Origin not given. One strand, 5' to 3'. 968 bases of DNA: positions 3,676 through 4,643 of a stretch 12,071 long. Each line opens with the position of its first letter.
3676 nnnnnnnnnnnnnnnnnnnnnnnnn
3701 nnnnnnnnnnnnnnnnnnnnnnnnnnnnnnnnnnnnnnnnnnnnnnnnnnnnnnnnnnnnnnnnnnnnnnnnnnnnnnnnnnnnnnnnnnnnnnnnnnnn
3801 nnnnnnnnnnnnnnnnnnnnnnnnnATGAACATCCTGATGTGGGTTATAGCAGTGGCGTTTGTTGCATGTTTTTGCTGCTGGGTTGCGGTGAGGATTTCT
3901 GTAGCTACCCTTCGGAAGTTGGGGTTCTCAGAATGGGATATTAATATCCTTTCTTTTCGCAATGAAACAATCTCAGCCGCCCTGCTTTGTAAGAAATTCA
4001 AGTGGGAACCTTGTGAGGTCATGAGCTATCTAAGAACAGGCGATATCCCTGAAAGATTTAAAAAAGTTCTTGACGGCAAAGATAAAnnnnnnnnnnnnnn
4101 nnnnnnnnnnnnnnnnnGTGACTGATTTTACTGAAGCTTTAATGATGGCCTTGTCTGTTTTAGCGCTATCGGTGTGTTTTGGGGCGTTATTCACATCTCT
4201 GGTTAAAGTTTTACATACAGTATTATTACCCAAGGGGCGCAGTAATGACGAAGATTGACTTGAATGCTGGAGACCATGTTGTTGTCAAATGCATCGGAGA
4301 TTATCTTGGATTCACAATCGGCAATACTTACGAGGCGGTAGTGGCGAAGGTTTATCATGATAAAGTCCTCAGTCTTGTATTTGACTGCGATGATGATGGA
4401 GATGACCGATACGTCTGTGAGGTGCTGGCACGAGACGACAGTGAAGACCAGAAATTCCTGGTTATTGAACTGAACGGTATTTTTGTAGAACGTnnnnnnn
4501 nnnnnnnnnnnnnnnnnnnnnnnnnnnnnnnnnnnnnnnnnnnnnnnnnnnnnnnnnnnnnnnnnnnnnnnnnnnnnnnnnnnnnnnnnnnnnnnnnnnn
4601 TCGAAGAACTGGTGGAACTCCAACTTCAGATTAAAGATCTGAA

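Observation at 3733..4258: Translationally coupled trio of small membrane proteins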

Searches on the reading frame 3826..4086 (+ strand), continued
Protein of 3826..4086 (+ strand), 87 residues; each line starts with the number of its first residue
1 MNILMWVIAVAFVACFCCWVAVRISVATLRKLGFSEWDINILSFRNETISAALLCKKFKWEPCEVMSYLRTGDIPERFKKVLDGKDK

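Call 68: fold_search(model_id=the predicted structure, library=viral)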
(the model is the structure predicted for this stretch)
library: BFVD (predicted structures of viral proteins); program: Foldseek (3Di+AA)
matches with E <= 10: 29; with E <= 0.001: 1
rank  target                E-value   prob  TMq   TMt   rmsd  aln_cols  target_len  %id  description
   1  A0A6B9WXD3            2.1e-12  1.00  0.95  0.95   1.5        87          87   96  Uncharacterized protein [Escherichia phage isim]
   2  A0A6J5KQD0            3.4e+00  0.13  0.45  0.43  17.6        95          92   18  Uncharacterized protein [uncultured Caudovirales phage]
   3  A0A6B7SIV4            4.3e+00  0.13  0.40  0.36   7.0        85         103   12  Uncharacterized protein [Vibrio phage Seahorse]
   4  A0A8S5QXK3            4.3e+00  0.08  0.29  0.31  11.9        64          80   20  Uncharacterized protein [Siphoviridae sp. ct9lR64]
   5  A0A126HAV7            5.2e+00  0.04  0.23  0.23  12.8        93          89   16  (no name in the UniProt tables at hand)
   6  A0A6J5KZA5            5.9e+00  0.14  0.42  0.51   5.5        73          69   16  Uncharacterized protein [uncultured Caudovirales phage]
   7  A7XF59                5.9e+00  0.05  0.28  0.34  11.5        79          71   19  Uncharacterized protein [Escherichia phage Phi1]
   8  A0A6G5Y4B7            6.3e+00  0.08  0.24  0.28   7.1        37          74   24  (no name in the UniProt tables at hand)
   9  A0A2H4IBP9            6.7e+00  0.04  0.23  0.19  12.2        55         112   18  Uncharacterized protein [Erwinia phage vB_EamM_Y3]
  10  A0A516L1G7            6.7e+00  0.02  0.21  0.09  11.3        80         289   18  (no name in the UniProt tables at hand)
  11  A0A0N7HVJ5            7.1e+00  0.06  0.31  0.06   7.7        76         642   17  (no name in the UniProt tables at hand)
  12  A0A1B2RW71            8.1e+00  0.01  0.19  0.17   8.6        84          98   18  Uncharacterized protein [Lymphocystis disease virus 3]
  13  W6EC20                8.6e+00  0.12  0.32  0.18   3.7        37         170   19  Putative tail fiber assembly-like protein [Rhizobium phage vB_RglS_P106B]
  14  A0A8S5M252            8.6e+00  0.08  0.38  0.44   4.6        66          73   15  Tetratricopeptide repeat protein [Siphoviridae sp. cttDR14]
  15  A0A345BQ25            8.6e+00  0.07  0.37  0.38   5.9        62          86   14  (no name in the UniProt tables at hand)
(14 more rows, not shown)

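Call 79: search_protein_families(library=pfam, proteins=[L021:3125-3457:+], max_evalue=0.1)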
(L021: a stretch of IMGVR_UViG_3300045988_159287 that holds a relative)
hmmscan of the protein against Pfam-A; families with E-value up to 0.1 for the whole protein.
L021:3125-3457:+ (111 aa): 10 families
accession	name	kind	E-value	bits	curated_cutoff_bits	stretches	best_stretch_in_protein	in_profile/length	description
PF05154.21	TM2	-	1.7e-13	51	27.9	1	31-72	2-43/51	TM2 domain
PF13240.11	Zn_Ribbon_1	-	4.2e-06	26.8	25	1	2-24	1-23/23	zinc-ribbon domain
PF08271.17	Zn_Ribbon_TF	-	0.0031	17.4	29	1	1-30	1-35/43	TFIIB zinc-binding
PF12773.13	DZR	-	0.0034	17.9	27.3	1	3-25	1-23/45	Double zinc ribbon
PF13248.11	Zn_ribbon_3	-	0.0064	16.4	27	1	3-21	5-23/26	zinc-ribbon domain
PF06906.16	DUF1272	-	0.053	14.1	25.3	0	2-26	31-53/57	Protein of unknown function (DUF1272)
PF17032.10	Zn_ribbon_15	-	0.073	14.3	28.9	0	2-21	54-73/73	zinc-ribbon family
PF14803.11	Zn_ribbon_Nudix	-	0.074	13.4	25.6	0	2-10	2-10/34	Nudix N-terminal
PF07191.17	Zn_ribbon_6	-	0.082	13.4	25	0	1-26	17-41/67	Double zinc ribbon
PF13923.12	zf-C3HC4_2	-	0.083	13.2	27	0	2-20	22-40/40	Zinc finger, C3HC4 type (RING finger)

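Call 80: search_protein_families(library=phrogs, proteins=[L021:2501-2755:+, L021:2781-2912:+, L021:2410-2487:+], max_evalue=0.01)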
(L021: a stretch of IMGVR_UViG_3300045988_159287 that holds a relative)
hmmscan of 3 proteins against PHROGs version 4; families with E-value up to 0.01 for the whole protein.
L021:2501-2755:+ (85 aa): 1 family
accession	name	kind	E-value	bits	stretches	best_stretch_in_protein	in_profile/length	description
phrog_13956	-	unknown function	5.7e-10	40.3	1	7-74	5-72/87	-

L021:2781-2912:+ (44 aa): 0 families

L021:2410-2487:+ (26 aa): 0 families

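Call 85: search_protein_families(library=padloc, proteins=[window:3826-4086:+], max_evalue=1)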
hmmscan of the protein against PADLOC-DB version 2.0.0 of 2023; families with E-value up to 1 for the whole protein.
window:3826-4086:+ (87 aa): 0 families

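Call 86: search_protein_families(library=ncbifam, proteins=[window:3826-4086:+], max_evalue=1)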
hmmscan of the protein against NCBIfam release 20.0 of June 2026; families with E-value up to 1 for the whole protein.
window:3826-4086:+ (87 aa): 1 family
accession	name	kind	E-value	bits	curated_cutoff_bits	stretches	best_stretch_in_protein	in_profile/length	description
NF004498.0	PRK05846.1-1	equivalog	0.19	10.5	614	1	3-32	2-31/509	NADH-quinone oxidoreductase subunit M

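Call 87: search_solved_structures(query=A3, max_evalue=10)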
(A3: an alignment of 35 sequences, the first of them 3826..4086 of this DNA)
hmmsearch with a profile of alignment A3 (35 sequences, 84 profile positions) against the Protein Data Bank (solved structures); distinct sequences matched with E-value up to 10: 2.
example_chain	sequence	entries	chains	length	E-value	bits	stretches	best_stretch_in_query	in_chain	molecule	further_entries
4cj9_A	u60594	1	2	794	0.018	18.2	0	29-49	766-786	BURRH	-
4cja_A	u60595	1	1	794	0.019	18.2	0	29-49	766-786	BURRH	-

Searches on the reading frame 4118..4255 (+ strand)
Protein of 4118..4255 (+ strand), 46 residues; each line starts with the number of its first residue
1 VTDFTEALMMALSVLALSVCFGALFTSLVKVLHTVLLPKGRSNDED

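Call 9: search_protein_families(library=phrogs, proteins=[window:4118-4255:+], max_evalue=1)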
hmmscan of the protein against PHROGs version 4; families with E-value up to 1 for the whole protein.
seq(46 aa): 1 family
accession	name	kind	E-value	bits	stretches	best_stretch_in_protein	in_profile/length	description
phrog_16755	-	unknown function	4.7e-35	120.4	1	1-46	1-46/46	-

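Call 10: search_protein_families(library=pfam, proteins=[window:4118-4255:+], max_evalue=1)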
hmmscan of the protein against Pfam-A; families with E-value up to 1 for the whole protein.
seq(46 aa): 0 families

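Call 15: search_dna_similar(query=window:4118-4255:+, collection=phages, mode=protein, max_evalue=10, rows=spread, max_rows=40)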
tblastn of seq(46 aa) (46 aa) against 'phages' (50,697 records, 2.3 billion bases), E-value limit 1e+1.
Records with a match: 118; places in all: 118; records where one place covers at least 80% of the query: 118.
Best place of each record, by identity: >=99% 1; 95-99% 92; 90-95% 20; 80-90% 5.
By first word of the organism name: Escherichia 96; Campylobacter 18; Phage 2; Shigella 1; Vequintavirinae 1.
By host as written in the record: Escherichia coli 35; Campylobacter jejuni 16; Escherichia coli K-12 12; Escherichia coli K-12 MG1655 12; - 11; Escherichia coli O157:H7 6; Escherichia coli O177 3; Escherichia coli O157:H7 E318 2; and 17 more.
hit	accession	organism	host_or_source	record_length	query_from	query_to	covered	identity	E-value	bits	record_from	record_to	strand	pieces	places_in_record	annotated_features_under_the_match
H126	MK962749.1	Shigella phage CM1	Escherichia coli DH5alpha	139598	1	46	100%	100.0%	6e-14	68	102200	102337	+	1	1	hypothetical protein (x2)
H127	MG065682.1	Campylobacter phage A112b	Campylobacter jejuni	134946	1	46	100%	97.8%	3e-13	66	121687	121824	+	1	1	record has no annotation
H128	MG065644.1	Campylobacter phage A147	Campylobacter jejuni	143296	1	46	100%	97.8%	7e-13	65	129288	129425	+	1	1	record has no annotation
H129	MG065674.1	Campylobacter phage A140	Campylobacter jejuni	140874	1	46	100%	97.8%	7e-13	65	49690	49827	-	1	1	record has no annotation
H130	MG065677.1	Campylobacter phage A13b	Campylobacter jejuni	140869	1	46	100%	97.8%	7e-13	65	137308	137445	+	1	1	record has no annotation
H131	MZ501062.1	Escherichia phage EmilHeitz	Escherichia coli K-12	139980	1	46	100%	97.8%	7e-13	65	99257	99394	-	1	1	hypothetical protein (x2)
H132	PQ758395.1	Escherichia phage phita32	Klebsiella pneumoniae 669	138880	1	46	100%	97.8%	7e-13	65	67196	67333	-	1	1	hypothetical protein (x2)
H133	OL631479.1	Escherichia phage ECML-10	Escherichia coli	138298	1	46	100%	97.8%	7e-13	65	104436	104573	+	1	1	hypothetical protein (x2)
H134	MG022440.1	Phage 206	poultry liver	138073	1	46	100%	97.8%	7e-13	65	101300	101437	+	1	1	hypothetical protein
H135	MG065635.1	Campylobacter phage C12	Campylobacter jejuni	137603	1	46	100%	97.8%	7e-13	65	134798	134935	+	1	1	record has no annotation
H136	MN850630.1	Escherichia phage naam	Escherichia coli K-12 MG1655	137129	1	46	100%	97.8%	7e-13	65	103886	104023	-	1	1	hypothetical protein (x2)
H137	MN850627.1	Escherichia phage pangalan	Escherichia coli K-12 MG1655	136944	1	46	100%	97.8%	7e-13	65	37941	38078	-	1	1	hypothetical protein (x2)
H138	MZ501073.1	Escherichia phage HeinrichReichert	Escherichia coli K-12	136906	1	46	100%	97.8%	7e-13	65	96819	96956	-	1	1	hypothetical protein (x2)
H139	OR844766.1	Escherichia phage ECO111 5-P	Escherichia coli O111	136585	1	46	100%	97.8%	7e-13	65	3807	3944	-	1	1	record has no annotation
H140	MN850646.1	Escherichia phage nom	Escherichia coli K-12 MG1655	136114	1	46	100%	97.8%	7e-13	65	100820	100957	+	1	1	hypothetical protein (x2)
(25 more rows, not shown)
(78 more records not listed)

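Call 85: search_protein_families(library=padloc, proteins=[window:4118-4255:+], max_evalue=1)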
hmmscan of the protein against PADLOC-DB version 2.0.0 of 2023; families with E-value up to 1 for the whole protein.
seq(46 aa): 0 families

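Call 86: search_protein_families(library=ncbifam, proteins=[window:4118-4255:+], max_evalue=1)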
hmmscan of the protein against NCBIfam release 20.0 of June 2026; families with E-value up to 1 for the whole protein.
seq(46 aa): 0 families

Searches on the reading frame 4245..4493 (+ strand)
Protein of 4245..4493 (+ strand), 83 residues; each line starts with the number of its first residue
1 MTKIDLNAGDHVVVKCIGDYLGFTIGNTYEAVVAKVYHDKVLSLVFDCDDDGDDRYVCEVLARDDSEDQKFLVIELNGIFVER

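Call 9: search_protein_families(library=phrogs, proteins=[window:4245-4493:+], max_evalue=1)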
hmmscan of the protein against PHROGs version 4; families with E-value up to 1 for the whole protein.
seq(83 aa): 5 families
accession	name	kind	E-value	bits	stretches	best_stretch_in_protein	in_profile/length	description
phrog_12851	-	unknown function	1.3e-57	193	1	1-83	1-83/83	-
phrog_25234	-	unknown function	0.003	18.7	1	13-57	9-51/83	-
phrog_16532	-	unknown function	0.12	13.6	1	34-78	29-72/138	-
phrog_32322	-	unknown function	0.13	13.4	1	30-73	14-54/111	-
phrog_37320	-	unknown function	0.23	12.7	0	25-54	76-107/136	-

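Call 10: search_protein_families(library=pfam, proteins=[window:4245-4493:+], max_evalue=1)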
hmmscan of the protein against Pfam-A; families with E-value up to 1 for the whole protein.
seq(83 aa): 0 families

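Call 85: search_protein_families(library=padloc, proteins=[window:4245-4493:+], max_evalue=1)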
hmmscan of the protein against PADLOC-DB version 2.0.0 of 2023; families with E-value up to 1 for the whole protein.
window:4245-4493:+ (83 aa): 0 families

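Call 86: search_protein_families(library=ncbifam, proteins=[window:4245-4493:+], max_evalue=1)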
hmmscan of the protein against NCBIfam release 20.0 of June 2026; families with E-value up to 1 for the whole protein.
window:4245-4493:+ (83 aa): 0 families

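Call 89: search_dna_similar(query=window:4245-4493:+, collection=phages, mode=protein, max_evalue=0.001, rows=spread, max_rows=25)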
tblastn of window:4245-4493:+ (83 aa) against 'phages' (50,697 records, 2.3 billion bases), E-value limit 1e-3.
Records with a match: 118; places in all: 118; records where one place covers at least 80% of the query: 118.
Best place of each record, by identity: >=99% 95; 95-99% 23.
By first word of the organism name: Escherichia 96; Campylobacter 18; Phage 2; Shigella 1; Vequintavirinae 1.
By host as written in the record: Escherichia coli 35; Campylobacter jejuni 16; Escherichia coli K-12 12; Escherichia coli K-12 MG1655 12; - 11; Escherichia coli O157:H7 6; Escherichia coli O177 3; Campylobacter 2; and 17 more.
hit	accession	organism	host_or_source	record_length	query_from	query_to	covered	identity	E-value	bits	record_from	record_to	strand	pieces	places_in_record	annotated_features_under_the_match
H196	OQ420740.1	Escherichia phage B9-1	Escherichia coli MTCC 901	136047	1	83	100%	100.0%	1e-41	149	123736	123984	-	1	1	hypothetical protein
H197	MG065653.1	Campylobacter phage C14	Campylobacter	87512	1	83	100%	100.0%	2e-41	148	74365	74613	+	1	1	record has no annotation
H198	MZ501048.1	Escherichia phage AlexBoehm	Escherichia coli K-12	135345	1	83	100%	100.0%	2e-41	148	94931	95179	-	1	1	hypothetical protein (x2)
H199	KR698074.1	Escherichia phage APECc02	Escherichia coli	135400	1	83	100%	100.0%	2e-41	148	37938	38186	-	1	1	hypothetical protein (x2)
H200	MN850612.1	Escherichia phage magaca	Escherichia coli K-12 MG1655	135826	1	83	100%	100.0%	2e-41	148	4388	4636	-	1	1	hypothetical protein (x2)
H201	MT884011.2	Escherichia phage vb_EcoM_bov25_3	Escherichia coli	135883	1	83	100%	100.0%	2e-41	148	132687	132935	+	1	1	hypothetical protein (x2)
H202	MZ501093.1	Escherichia phage MaxBurger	Escherichia coli K-12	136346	1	83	100%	100.0%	2e-41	148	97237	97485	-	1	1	hypothetical protein (x2)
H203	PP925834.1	Escherichia phage MiataMamis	Escherichia coli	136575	1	83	100%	100.0%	2e-41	148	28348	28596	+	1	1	hypothetical protein (x2)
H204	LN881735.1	Escherichia phage slur12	Escherichia coli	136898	1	83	100%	100.0%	2e-41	148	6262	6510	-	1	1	hypothetical protein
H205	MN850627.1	Escherichia phage pangalan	Escherichia coli K-12 MG1655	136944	1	83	100%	100.0%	2e-41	148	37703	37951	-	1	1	hypothetical protein (x2)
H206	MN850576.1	Escherichia phage ime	Escherichia coli K-12 MG1655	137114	1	83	100%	100.0%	2e-41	148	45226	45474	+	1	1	hypothetical protein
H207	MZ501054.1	Escherichia phage CarlMeissner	Escherichia coli K-12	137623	1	83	100%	100.0%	2e-41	148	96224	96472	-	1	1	hypothetical protein (x2)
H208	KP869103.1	Escherichia coli O157 typing phage 5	Escherichia coli O157:H7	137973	1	83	100%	100.0%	2e-41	148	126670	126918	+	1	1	hypothetical protein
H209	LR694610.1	Escherichia phage rV5_ev168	-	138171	1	83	100%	100.0%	2e-41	148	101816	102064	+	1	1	Phage protein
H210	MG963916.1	Escherichia phage PDX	Escherichia coli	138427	1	83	100%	100.0%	2e-41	148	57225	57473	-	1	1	none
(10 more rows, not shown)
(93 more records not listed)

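Call 106: find_homologous_proteins(query=window:4245-4493:+, max_evalue=0.001)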
Query window:4245-4493:+ (83 aa): 4 proteins with E <= 0.001 among 4 candidates.
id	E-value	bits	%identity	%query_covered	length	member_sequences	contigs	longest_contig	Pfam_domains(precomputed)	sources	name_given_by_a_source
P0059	6.1e-47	175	98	100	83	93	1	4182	-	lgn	-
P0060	4.1e-26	108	60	99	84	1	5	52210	-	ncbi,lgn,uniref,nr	ncbi:hypothetical protein [Escherichia coli]|uniref:hypothetical protein n=1 Tax=Escherichia coli Ta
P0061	9.7e-26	107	61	99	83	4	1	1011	-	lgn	-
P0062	2.0e-24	103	100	60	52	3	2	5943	-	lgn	-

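Call 107: find_encoding_contigs(protein=P0060, flank=2500, max_places=3)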
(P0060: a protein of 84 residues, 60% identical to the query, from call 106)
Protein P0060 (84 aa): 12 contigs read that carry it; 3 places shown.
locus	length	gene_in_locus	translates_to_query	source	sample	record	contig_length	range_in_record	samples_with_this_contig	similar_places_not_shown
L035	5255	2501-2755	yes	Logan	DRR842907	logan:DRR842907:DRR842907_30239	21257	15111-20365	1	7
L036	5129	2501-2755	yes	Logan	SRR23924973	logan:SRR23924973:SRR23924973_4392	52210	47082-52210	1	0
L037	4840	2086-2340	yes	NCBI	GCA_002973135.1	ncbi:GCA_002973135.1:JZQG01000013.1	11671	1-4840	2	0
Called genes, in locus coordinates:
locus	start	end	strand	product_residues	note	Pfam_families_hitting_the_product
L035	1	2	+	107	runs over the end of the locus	-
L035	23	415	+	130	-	-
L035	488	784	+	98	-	PF27050:Phage_P22_Y8K6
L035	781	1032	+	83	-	-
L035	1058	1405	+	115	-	-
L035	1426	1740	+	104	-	-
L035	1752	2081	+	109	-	-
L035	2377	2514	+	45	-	-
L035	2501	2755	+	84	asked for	-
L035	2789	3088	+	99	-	PF06428:Sec2p (weak)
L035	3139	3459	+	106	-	-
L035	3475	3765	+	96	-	-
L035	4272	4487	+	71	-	-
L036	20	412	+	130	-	-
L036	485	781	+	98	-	PF27050:Phage_P22_Y8K6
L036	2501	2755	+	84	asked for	-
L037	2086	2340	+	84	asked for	-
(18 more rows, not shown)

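Call 116: predict_structure(alignment_id=A6)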
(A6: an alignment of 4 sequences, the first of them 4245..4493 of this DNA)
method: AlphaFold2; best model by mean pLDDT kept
length: 83 residues; sequences in the alignment: 4
mean_pLDDT: 61.8   pTM: 0.50
mean pLDDT of the five models: 61.8, 52.9, 48.3, 44.8, 34.7
residues with pLDDT >= 90: 0; 70-90: 24; 50-70: 41; < 50: 18
segments of 3 or more residues with pLDDT < 50: 1-3, 63-76
pLDDT, mean of each block of 10 residues (from residue 1): 64 72 74 68 64 57 45 51 62
secondary structure, 60 per line:
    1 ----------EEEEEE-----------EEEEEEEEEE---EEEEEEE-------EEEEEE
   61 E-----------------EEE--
elements in order: E11-16 E28-37 E41-47 E55-61 E79-81
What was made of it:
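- Tried and rejected: Structure of the coupled downstream 83-aa protein: pLDDT 61.8 with 4 sequences (call 116).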
